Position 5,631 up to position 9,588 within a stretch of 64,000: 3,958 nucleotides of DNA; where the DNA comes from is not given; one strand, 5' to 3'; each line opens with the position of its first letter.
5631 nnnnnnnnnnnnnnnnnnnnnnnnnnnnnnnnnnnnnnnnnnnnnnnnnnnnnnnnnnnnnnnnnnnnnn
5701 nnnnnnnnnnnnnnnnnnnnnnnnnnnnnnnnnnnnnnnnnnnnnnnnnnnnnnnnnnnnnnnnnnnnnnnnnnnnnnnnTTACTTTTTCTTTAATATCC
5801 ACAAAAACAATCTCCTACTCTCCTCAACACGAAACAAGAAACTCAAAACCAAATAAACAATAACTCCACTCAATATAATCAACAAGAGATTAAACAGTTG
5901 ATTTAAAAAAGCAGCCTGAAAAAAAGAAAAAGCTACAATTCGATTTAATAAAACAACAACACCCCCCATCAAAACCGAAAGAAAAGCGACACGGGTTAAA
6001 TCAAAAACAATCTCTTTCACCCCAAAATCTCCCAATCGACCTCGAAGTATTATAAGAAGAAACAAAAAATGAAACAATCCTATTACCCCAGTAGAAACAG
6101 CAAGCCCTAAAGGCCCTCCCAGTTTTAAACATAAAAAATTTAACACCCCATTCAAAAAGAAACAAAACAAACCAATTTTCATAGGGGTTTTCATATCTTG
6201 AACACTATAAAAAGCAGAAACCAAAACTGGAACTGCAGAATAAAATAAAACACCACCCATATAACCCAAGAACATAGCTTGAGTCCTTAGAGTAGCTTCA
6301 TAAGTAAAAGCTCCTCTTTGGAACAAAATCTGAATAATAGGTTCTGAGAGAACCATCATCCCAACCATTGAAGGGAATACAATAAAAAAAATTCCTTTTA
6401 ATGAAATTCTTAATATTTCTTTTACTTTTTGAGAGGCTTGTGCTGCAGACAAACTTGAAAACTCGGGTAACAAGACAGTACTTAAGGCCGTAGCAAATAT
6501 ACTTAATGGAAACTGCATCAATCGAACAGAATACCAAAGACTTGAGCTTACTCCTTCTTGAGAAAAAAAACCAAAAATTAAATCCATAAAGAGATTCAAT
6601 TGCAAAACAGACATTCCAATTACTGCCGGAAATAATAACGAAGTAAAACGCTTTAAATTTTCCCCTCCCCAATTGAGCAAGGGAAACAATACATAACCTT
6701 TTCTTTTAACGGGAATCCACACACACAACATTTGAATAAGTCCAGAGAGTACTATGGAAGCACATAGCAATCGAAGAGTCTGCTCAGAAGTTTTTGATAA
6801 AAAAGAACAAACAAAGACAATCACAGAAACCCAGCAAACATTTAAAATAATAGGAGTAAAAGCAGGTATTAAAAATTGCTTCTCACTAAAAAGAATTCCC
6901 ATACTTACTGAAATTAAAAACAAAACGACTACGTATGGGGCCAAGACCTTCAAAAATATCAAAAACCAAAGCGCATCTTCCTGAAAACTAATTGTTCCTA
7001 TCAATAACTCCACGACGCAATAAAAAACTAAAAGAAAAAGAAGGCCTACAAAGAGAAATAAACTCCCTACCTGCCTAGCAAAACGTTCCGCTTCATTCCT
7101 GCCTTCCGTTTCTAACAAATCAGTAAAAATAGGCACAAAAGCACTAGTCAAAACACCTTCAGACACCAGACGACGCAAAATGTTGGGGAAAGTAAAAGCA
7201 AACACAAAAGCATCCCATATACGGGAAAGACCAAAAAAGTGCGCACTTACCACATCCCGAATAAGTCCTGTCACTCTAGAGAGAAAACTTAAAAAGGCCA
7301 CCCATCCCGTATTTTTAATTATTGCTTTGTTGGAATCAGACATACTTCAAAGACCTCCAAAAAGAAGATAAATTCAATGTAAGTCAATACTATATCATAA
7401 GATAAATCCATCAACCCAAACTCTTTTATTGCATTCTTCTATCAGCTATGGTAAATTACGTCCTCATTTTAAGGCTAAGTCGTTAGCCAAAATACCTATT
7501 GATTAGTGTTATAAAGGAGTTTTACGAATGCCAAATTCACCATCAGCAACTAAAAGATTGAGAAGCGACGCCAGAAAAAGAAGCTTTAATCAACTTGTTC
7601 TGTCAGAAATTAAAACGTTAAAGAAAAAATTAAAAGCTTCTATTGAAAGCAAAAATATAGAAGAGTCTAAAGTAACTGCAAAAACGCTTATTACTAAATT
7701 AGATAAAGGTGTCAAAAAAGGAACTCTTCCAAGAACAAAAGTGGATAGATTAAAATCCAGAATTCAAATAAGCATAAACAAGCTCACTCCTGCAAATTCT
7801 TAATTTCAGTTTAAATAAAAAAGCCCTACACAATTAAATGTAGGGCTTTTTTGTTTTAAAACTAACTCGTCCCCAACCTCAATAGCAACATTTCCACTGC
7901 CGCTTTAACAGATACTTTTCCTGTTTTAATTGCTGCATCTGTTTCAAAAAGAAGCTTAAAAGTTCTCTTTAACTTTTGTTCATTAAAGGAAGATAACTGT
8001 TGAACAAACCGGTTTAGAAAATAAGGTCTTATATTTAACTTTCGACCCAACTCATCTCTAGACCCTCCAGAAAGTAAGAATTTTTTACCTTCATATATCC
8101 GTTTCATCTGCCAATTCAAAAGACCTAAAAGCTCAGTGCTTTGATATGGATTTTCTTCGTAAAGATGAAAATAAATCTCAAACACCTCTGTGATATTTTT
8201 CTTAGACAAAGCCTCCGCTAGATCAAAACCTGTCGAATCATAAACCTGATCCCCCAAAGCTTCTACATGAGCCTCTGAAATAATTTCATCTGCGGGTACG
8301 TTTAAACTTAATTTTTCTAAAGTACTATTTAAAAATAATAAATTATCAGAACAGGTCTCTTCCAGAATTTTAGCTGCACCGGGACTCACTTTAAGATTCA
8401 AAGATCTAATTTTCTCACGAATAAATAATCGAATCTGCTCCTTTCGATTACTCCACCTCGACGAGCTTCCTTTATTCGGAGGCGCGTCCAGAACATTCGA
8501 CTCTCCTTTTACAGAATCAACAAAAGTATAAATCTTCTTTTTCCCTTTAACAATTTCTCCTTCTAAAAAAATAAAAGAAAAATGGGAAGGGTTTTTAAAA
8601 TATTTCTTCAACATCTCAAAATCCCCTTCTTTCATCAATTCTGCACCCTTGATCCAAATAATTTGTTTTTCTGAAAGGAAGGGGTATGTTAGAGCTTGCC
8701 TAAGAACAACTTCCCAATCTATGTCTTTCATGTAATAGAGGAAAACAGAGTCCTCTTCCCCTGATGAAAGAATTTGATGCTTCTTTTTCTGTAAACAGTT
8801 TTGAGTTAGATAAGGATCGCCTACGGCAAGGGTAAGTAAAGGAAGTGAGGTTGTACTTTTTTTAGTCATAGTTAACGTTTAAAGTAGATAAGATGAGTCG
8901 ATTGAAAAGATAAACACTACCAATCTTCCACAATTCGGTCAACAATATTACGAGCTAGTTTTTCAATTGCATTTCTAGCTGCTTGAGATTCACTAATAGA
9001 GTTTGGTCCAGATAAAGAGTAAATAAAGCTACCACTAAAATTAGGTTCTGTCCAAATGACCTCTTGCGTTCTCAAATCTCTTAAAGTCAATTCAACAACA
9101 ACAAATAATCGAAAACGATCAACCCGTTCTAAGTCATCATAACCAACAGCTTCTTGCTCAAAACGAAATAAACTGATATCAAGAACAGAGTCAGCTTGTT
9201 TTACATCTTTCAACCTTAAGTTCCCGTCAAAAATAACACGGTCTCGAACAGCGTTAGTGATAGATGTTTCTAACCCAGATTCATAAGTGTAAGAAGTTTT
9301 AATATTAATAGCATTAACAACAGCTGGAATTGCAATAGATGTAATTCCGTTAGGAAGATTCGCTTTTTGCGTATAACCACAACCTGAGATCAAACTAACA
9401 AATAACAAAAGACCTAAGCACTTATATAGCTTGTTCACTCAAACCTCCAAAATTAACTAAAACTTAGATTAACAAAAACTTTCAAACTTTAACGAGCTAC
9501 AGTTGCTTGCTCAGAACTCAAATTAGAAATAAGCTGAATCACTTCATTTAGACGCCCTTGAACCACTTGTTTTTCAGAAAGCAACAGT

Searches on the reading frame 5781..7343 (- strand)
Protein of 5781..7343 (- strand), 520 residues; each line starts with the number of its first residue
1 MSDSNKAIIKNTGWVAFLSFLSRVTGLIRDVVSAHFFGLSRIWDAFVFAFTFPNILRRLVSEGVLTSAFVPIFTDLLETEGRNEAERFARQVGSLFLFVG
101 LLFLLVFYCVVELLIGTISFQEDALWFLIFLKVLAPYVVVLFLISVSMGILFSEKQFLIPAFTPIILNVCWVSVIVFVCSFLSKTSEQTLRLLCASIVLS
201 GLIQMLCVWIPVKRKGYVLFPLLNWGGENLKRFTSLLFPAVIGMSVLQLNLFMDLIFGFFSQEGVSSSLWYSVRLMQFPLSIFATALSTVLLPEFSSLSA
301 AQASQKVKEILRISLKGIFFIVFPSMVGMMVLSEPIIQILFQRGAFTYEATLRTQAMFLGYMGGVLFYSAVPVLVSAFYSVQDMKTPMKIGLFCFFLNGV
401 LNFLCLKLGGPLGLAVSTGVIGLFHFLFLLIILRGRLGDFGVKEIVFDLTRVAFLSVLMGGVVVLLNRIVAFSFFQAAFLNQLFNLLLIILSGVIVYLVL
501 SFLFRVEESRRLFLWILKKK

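Call 25: search_protein_families(library=pfam, proteins=[window:5781-7343:-], max_evalue=0.00001)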
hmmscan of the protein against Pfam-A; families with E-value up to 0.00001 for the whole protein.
window:5781-7343:- (520 aa): 2 families
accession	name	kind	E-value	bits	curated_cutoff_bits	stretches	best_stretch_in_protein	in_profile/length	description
PF03023.19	MurJ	-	1.2e-93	314.6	27.4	1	34-478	2-444/451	Lipid II flippase MurJ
PF13440.11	Polysacc_synt_3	-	7.2e-07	29.2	23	1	97-341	55-284/293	Polysaccharide biosynthesis protein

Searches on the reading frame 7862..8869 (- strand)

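Call 25: search_protein_families(library=pfam, proteins=[window:7862-8869:-], max_evalue=0.00001)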
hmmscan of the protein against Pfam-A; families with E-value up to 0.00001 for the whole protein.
window:7862-8869:- (335 aa): 2 families
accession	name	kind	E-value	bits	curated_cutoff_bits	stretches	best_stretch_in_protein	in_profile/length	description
PF21694.2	DNA_pol3_delta_C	-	2.5e-20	73.1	27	1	214-332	4-121/121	DNA polymerase III delta subunit, C-terminal domain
PF06144.19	DNA_pol3_delta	-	4e-08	33.7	21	1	26-127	11-121/124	DNA polymerase III, delta subunit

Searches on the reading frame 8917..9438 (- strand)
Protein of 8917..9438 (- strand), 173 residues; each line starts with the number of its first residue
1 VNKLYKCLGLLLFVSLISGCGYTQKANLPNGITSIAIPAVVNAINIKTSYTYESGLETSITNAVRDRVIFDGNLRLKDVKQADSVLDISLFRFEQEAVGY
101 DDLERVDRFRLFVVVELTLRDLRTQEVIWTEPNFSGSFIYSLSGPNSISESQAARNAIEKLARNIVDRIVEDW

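Call 87: search_protein_families(library=pfam, proteins=[window:8917-9438:-], max_evalue=0.0001)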
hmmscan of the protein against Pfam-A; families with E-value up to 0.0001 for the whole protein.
window:8917-9438:- (173 aa): 1 family
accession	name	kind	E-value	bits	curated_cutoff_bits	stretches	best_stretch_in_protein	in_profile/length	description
PF04390.17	LptE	-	2.2e-13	51.3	23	1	44-171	13-116/118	Lipopolysaccharide-assembly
